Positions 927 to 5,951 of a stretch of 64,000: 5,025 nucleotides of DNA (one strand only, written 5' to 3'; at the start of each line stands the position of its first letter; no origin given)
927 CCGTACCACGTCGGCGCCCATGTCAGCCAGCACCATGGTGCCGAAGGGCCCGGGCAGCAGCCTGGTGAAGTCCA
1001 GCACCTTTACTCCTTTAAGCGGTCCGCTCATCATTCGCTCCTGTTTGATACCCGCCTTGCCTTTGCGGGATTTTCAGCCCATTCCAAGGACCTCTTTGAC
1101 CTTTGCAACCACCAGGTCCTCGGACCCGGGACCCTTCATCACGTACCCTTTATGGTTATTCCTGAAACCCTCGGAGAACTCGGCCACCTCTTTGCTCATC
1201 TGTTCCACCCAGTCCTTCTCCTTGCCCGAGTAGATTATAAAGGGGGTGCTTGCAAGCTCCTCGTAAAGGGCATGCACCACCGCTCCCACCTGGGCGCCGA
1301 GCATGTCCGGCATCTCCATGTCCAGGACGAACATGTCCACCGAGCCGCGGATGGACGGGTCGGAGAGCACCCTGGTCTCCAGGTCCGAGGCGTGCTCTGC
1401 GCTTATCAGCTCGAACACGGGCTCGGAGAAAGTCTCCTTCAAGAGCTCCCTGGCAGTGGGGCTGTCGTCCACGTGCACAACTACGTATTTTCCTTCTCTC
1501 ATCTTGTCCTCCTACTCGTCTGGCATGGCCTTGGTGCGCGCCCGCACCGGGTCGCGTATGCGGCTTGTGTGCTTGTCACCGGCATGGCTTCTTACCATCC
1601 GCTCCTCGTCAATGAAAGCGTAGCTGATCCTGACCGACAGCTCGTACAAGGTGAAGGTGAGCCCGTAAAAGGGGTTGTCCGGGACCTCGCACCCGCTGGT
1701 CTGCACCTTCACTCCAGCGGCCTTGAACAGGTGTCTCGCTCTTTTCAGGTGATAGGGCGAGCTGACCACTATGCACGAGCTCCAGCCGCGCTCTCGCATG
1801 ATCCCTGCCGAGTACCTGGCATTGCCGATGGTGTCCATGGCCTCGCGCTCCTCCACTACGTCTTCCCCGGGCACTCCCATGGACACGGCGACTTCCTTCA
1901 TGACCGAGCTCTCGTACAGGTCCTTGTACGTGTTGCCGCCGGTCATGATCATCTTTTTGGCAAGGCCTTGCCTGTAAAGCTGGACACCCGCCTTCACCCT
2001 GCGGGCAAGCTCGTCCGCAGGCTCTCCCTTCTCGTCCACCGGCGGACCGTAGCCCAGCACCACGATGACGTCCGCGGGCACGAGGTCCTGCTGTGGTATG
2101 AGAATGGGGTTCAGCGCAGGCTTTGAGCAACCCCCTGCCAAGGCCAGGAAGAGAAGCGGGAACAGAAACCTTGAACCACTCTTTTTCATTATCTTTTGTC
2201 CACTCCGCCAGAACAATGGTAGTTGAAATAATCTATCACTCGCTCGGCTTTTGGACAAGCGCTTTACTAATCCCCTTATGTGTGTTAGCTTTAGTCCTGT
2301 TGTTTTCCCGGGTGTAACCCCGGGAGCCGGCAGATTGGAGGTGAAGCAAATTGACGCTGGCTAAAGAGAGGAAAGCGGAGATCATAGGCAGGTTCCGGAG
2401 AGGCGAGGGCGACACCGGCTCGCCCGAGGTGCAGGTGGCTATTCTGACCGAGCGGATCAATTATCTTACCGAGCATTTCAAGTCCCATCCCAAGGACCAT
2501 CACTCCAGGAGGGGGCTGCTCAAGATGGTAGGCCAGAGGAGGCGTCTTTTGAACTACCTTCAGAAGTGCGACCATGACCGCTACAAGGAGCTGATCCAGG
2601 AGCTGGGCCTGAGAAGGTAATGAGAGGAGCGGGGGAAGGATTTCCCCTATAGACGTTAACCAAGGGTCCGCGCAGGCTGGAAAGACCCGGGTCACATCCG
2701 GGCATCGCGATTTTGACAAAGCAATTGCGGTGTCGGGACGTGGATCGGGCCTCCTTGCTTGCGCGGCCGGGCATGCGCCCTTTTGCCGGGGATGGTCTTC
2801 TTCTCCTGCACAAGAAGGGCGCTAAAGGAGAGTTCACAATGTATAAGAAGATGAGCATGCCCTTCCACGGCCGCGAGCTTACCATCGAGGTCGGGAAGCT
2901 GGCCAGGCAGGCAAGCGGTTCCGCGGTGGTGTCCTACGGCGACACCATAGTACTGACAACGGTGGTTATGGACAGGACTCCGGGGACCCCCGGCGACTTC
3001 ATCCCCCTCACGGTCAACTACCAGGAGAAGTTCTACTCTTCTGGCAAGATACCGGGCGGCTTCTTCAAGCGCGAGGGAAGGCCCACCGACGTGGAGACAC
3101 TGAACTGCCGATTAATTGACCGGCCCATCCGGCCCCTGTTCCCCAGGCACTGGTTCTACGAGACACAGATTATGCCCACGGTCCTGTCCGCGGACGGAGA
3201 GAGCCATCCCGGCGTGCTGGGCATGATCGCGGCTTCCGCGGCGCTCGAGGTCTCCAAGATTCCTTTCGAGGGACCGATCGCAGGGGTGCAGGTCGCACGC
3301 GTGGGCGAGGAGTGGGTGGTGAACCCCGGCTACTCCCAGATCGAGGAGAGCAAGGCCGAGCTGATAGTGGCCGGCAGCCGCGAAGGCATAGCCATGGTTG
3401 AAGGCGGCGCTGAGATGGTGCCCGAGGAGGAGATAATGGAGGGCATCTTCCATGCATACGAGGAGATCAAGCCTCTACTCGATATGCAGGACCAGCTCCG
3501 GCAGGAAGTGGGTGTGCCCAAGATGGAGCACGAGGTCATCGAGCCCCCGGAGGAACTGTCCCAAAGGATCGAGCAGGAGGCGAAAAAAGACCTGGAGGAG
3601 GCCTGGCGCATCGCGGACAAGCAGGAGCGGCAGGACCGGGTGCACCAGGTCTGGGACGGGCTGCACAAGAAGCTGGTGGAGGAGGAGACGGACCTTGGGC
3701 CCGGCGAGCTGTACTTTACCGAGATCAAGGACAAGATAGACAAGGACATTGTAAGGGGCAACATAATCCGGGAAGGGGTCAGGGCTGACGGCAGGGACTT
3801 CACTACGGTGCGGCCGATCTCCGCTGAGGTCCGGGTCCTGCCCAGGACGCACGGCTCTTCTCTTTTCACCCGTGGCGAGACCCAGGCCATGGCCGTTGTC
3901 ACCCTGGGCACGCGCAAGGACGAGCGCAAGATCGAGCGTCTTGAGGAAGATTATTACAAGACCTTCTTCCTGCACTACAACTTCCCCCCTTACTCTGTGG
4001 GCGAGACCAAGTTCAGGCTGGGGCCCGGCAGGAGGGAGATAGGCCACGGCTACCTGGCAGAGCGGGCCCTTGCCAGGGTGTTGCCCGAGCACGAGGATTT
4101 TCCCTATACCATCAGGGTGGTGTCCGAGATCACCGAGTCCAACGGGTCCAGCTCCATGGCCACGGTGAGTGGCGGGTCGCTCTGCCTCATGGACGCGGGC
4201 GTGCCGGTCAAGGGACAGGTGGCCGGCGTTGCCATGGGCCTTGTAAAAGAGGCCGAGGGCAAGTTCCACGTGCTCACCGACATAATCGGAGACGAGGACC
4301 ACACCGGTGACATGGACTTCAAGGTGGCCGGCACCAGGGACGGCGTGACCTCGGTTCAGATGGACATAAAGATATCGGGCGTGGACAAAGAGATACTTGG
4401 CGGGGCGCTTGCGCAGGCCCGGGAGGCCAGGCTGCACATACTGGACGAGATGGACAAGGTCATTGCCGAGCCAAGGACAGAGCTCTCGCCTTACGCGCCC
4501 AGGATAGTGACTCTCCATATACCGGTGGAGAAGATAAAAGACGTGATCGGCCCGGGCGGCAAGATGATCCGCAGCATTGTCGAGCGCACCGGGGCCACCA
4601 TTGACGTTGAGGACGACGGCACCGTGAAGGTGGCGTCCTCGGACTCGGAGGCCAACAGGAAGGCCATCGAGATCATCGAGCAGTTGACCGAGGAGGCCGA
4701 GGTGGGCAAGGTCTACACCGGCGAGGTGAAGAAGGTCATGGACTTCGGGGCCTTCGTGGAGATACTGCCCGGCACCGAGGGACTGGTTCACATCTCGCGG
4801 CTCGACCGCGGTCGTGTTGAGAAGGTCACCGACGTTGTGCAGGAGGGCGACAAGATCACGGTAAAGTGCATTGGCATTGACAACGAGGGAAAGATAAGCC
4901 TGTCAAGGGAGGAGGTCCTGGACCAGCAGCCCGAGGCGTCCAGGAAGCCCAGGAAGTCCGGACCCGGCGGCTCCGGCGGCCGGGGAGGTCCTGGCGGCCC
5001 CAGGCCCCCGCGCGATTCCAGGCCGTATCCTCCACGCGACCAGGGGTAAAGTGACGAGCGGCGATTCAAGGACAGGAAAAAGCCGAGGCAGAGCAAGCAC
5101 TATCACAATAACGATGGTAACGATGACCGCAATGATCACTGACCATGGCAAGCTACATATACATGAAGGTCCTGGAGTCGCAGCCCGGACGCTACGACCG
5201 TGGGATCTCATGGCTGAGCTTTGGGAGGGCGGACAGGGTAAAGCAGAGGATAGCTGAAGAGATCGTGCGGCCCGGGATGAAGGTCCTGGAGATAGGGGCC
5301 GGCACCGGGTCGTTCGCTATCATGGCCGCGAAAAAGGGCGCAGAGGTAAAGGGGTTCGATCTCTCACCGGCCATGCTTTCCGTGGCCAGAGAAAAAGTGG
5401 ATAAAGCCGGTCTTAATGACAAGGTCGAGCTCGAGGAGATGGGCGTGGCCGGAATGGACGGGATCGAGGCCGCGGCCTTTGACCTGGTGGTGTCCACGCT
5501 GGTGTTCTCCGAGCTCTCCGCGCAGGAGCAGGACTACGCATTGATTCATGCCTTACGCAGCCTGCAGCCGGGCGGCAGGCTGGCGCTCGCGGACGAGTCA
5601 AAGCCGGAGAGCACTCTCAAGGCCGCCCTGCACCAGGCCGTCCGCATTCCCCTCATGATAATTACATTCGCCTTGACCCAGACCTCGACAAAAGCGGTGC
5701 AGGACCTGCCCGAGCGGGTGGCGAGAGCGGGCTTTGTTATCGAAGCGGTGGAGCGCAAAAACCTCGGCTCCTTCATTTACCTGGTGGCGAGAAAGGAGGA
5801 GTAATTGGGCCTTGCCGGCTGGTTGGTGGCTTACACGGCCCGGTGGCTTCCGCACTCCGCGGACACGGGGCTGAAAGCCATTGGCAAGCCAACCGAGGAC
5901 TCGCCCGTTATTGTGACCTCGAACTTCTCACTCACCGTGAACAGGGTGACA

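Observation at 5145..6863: SAM methyltransferase translationally coupled to a compact fused HgcA-like corrinoid / HgcB-like ferredoxin protein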

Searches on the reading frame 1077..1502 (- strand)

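Call 31: search_protein_families(library=pfam, proteins=[window:1077-1502:-], max_evalue=0.001)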
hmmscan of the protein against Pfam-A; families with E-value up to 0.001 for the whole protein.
window:1077-1502:- (142 aa): 1 family
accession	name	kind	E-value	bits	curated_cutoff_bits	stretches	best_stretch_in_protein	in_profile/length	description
PF00072.30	Response_reg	-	3.3e-08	34.1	30.2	1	8-97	1-82/111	Response regulator receiver domain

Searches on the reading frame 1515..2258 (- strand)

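Call 31: search_protein_families(library=pfam, proteins=[window:1515-2258:-], max_evalue=0.001)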
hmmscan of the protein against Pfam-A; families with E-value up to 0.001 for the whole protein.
window:1515-2258:- (248 aa): 1 family
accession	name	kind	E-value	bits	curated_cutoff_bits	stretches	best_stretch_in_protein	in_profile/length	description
PF02698.23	DUF218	-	7.4e-29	100.8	27.6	1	63-187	1-109/133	DUF218 domain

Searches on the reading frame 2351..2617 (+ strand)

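Call 31: search_protein_families(library=pfam, proteins=[window:2351-2617:+], max_evalue=0.001)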
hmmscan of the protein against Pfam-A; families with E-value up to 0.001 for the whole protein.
window:2351-2617:+ (89 aa): 1 family
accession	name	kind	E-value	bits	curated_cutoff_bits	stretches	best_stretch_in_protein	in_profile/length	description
PF00312.27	Ribosomal_S15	-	2.7e-39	133.6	31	1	8-88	1-81/81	Ribosomal protein S15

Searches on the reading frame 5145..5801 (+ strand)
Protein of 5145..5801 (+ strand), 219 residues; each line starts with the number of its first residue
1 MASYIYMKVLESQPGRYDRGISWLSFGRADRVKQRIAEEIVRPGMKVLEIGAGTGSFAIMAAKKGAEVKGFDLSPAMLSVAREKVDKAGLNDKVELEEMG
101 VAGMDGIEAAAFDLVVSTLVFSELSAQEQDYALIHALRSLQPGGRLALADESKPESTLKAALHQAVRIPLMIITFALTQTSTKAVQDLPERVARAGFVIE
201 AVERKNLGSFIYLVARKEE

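Call 3: search_protein_families(library=pfam, proteins=[window:5145-5801:+], max_evalue=1)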
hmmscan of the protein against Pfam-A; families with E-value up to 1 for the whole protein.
window:5145-5801:+ (219 aa): 25 families
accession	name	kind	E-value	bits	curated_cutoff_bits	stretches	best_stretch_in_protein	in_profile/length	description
PF13649.12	Methyltransf_25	-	1.8e-17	64.2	27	1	47-144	1-97/97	Methyltransferase domain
PF08241.18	Methyltransf_11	-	1.6e-15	58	21.2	1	48-147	1-94/95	Methyltransferase domain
PF13847.12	Methyltransf_31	-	1.6e-15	57.5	27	1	43-157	3-114/145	Methyltransferase domain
PF08242.18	Methyltransf_12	-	1.4e-14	55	30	1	48-146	1-98/98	Methyltransferase domain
PF01209.24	Ubie_methyltran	-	6.6e-13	49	20.1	1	8-160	11-163/233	ubiE/COQ5 methyltransferase family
PF02353.26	CMAS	-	3.3e-12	46.7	27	1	38-165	57-181/273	Mycolic acid cyclopropane synthetase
PF13489.12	Methyltransf_23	-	5.3e-12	46.2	27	1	28-154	8-119/164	Methyltransferase domain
PF06325.19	PrmA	-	8.3e-07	29.2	22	1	38-120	156-235/296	Ribosomal protein L11 methyltransferase (PrmA)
PF20922.3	Anamorsin_N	-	1.1e-06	28.9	27.1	1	74-159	13-98/163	Anamorsin, N-terminal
PF05175.20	MTS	-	2.3e-06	27.8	23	1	41-152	28-142/170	Methyltransferase small domain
PF01728.25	FtsJ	-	3.9e-05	24.1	24.1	1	39-125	17-106/181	FtsJ-like methyltransferase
PF01135.25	PCMT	-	0.00015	22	20.3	1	41-147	71-170/210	Protein-L-isoaspartate(D-aspartate) O-methyltransferase (PCMT)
PF03848.20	TehB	-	0.00036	20.4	20.4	1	37-137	25-120/193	Tellurite resistance protein TehB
PF10294.15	Methyltransf_16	-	0.00043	20.5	21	1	43-117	46-126/174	Lysine methyltransferase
PF01170.24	UPF0020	-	0.0019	18.3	22.3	1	61-119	72-129/197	RMKL-like, methyltransferase domain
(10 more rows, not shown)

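Call 4: search_protein_families(library=ncbifam, proteins=[window:5145-5801:+], max_evalue=1)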
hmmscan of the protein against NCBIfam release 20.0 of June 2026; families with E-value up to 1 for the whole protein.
window:5145-5801:+ (219 aa): 91 families (the best 25 are shown)
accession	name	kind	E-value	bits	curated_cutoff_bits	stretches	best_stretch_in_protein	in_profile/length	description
NF043040.1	corrin_prot_MT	hypoth_equivalog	4.2e-85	284.6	180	1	3-217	1-216/216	corrinoid protein-associated methyltransferase CpaM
TIGR01934.1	MenG_MenH_UbiE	subfamily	1.2e-16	60.7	158.35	1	15-168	10-161/223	ubiquinone/menaquinone biosynthesis methyltransferase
NF052510.1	methyltran_MpqE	exception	5.9e-16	58.6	335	1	13-189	15-193/234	methyl-plastoquinone biosynthesis methyltransferase MpqE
NF041537.1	ArsM_AhpD_UU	exception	1.9e-14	53.2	510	1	41-151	74-183/345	arsenite methyltransferase/AhpD domain selenoprotein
NF001244.0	PRK00216.1-5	equivalog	5e-14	52.2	216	1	16-166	20-171/236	bifunctional demethylmenaquinone methyltransferase/2-methoxy-6-polyprenyl-1,4-benzoquinol methylase UbiE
NF008823.0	PRK11873.1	subfamily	3.5e-13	49.6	263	1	41-205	75-231/272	arsenite methyltransferase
NF047649.1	MTase_UXPK_star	exception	1e-12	47.7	460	1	41-151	75-184/283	methyltransferase/UXPK-star double selenoprotein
TIGR02021.1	BchM-ChlM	equivalog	1.1e-12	47.9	158.9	1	35-130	47-137/218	magnesium protoporphyrin IX methyltransferase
NF001240.0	PRK00216.1-1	equivalog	1.5e-12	47.1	378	1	9-160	28-180/251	bifunctional demethylmenaquinone methyltransferase/2-methoxy-6-polyprenyl-1,4-benzoquinol methylase UbiE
NF001241.0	PRK00216.1-2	equivalog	2.8e-12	46.8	327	1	15-162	22-161/231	demethylmenaquinone methyltransferase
NF001790.0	PRK00517.3-3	equivalog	6.7e-12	45.3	269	1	38-148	117-223/262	50S ribosomal protein L11 methyltransferase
NF001243.0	PRK00216.1-4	equivalog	9.5e-12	44.8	235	1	8-156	11-159/237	demethylmenaquinone methyltransferase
TIGR02752.1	MenG_heptapren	equivalog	1.3e-11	44.5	419.85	1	8-156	9-157/231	demethylmenaquinone methyltransferase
NF041536.1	ArsM_DUF2284_UU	exception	3.3e-11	42.2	575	1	41-153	74-185/459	arsenite methyltransferase/DUF2284 domain selenoprotein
NF040703.1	cyclopro_CfaB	exception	1e-10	41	650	1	41-144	157-259/393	C17 cyclopropane fatty acid synthase CfaB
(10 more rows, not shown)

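Call 30: list_cluster_members(proteins=[P0001, window:5145-5801:+])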
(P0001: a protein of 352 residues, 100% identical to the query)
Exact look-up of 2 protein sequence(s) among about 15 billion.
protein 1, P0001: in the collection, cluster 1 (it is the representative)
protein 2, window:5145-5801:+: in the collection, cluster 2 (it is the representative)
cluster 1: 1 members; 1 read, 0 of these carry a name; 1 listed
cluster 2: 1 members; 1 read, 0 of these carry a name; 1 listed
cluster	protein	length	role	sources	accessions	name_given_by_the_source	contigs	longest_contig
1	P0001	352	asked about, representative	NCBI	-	-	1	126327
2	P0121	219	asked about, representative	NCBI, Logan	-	-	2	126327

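Call 32: find_homologous_proteins(query=window:5145-5801:+, max_evalue=1e-20)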
Query window:5145-5801:+ (219 aa): 609 proteins with E <= 1e-20 among 2152 candidates; the best 120 are listed.
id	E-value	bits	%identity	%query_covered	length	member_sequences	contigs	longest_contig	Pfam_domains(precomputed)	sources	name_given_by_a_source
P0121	2.1e-132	457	100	100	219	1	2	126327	PF13847.13,PF13489.13,PF06325.20,PF02353.27,PF05175.21,PF13649.13,PF20922.4,PF01209.25,PF08241.19,PF08242.19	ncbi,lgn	-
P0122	7.7e-86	305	68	99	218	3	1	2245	PF13489.13,PF02353.27,PF12847.14,PF08241.19,PF13847.13,PF06325.20,PF05175.21,PF13649.13,PF20922.4,PF01209.25,PF08242.19,PF10294.16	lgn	-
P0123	2.4e-84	300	64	100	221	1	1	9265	PF13847.13,PF13489.13,PF02353.27,PF13649.13,PF01209.25,PF08241.19,PF08242.19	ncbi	-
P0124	1.4e-81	291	63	100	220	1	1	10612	PF13847.13,PF13489.13,PF02353.27,PF13649.13,PF20922.4,PF01209.25,PF08241.19,PF08242.19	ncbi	-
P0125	1.5e-81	291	63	100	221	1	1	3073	PF13847.13,PF13489.13,PF06325.20,PF02353.27,PF05175.21,PF13649.13,PF01170.25,PF12847.14,PF01209.25,PF08241.19,PF08242.19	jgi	jgi:ubiquinone/menaquinone biosynthesis C-methylase UbiE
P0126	1.9e-81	291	64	99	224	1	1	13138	PF13847.13,PF13489.13,PF06325.20,PF02353.27,PF13649.13,PF01170.25,PF01209.25,PF08241.19,PF08242.19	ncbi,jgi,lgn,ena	-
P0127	2.2e-81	290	63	99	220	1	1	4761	PF13847.13,PF13489.13,PF06325.20,PF02353.27,PF05175.21,PF13649.13,PF01209.25,PF08241.19,PF08242.19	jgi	-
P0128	3.4e-81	290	63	100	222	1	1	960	PF07021.19,PF13847.13,PF13489.13,PF02353.27,PF05175.21,PF13649.13,PF01209.25,PF08241.19,PF08242.19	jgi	-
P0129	6.6e-81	289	64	100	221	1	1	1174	PF13847.13,PF13489.13,PF02353.27,PF13649.13,PF01209.25,PF08241.19,PF08242.19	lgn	-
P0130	2.5e-80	287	61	100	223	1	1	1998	PF13489.13,PF02353.27,PF08241.19,PF13847.13,PF06325.20,PF05175.21,PF13649.13,PF20922.4,PF00891.25,PF01135.26,PF01209.25,PF08242.19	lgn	-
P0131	5.3e-80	286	63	100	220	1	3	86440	PF13847.13,PF13489.13,PF02353.27,PF13649.13,PF01209.25,PF08241.19,PF08242.19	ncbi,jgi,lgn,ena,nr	ncbi:MAG TPA: corrinoid protein-associated methyltransferase CpaM [bacterium]|nr:corrinoid protein-a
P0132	5.9e-80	286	63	100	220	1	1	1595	PF13847.13,PF13489.13,PF02353.27,PF05175.21,PF13649.13,PF20922.4,PF01209.25,PF08241.19,PF08242.19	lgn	-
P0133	7.4e-80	285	63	100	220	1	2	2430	PF13847.13,PF13489.13,PF02353.27,PF13649.13,PF20922.4,PF01209.25,PF08241.19,PF08242.19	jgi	jgi:ubiquinone/menaquinone biosynthesis C-methylase UbiE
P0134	7.5e-80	285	61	100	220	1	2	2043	PF13847.13,PF13489.13,PF02353.27,PF05175.21,PF13649.13,PF01209.25,PF08241.19,PF08242.19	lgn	-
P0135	1.0e-79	285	62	100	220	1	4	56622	PF13847.13,PF13489.13,PF06325.20,PF02353.27,PF05175.21,PF13649.13,PF00891.25,PF01209.25,PF08241.19,PF08242.19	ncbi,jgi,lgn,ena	-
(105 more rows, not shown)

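Call 41: search_solved_structures(query=window:5145-5801:+, max_evalue=0.00001)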
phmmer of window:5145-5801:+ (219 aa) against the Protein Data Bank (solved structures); distinct sequences matched with E-value up to 0.00001: 20.
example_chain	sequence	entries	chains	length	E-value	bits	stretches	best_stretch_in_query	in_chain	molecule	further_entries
5wp5_A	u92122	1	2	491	2.2e-11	47.2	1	16-155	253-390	Phosphomethylethanolamine N-methyltransferase 2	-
5wp4_A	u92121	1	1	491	2.6e-10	43.7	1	16-161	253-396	Phosphoethanolamine N-methyltransferase 1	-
9sot_A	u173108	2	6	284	6.3e-10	42.4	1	38-154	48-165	Class I SAM-dependent methyltransferase | Methyltransferase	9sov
3mgg_A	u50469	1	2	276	9.4e-09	38.6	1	38-149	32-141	Methyltransferase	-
7wdq_A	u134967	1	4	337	2.6e-08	37.2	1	42-150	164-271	SAM-dependent MTHB methyltransferase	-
7wdw_A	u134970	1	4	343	2.7e-08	37.1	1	42-150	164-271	DSYB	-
8gdu_A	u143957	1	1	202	3.3e-08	36.8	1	39-148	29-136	Methyltransferase domain-containing protein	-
4pne_A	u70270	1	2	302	3.8e-08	36.6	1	22-155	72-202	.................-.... protein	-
8zc8_A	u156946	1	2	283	9.5e-08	35.3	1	29-153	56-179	MitM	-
21zq_A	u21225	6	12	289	9.9e-08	35.3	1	29-153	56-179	MitM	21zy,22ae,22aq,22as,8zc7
6mro_A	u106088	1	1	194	1e-07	35.2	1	40-148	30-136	methyl transferase from Methanosarcina acetivorans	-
4nec_A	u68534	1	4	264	2e-07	34.2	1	46-203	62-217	Putative SAM-dependent methyltransferase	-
7bgg_A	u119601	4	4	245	3e-07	33.7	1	46-163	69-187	heterocyclic toxin methyltransferase (Rv0560c) | 2-heptyl-1-hydroxyquinolin-4(1H)-one methyltransferase | Uncharacterized protein Rv0560c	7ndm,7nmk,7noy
5evj_A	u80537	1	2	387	3.1e-07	33.6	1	44-150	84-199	Arsenite methyltransferase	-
3cjt_A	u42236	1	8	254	3.6e-07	33.4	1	32-153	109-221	Ribosomal protein L11 methyltransferase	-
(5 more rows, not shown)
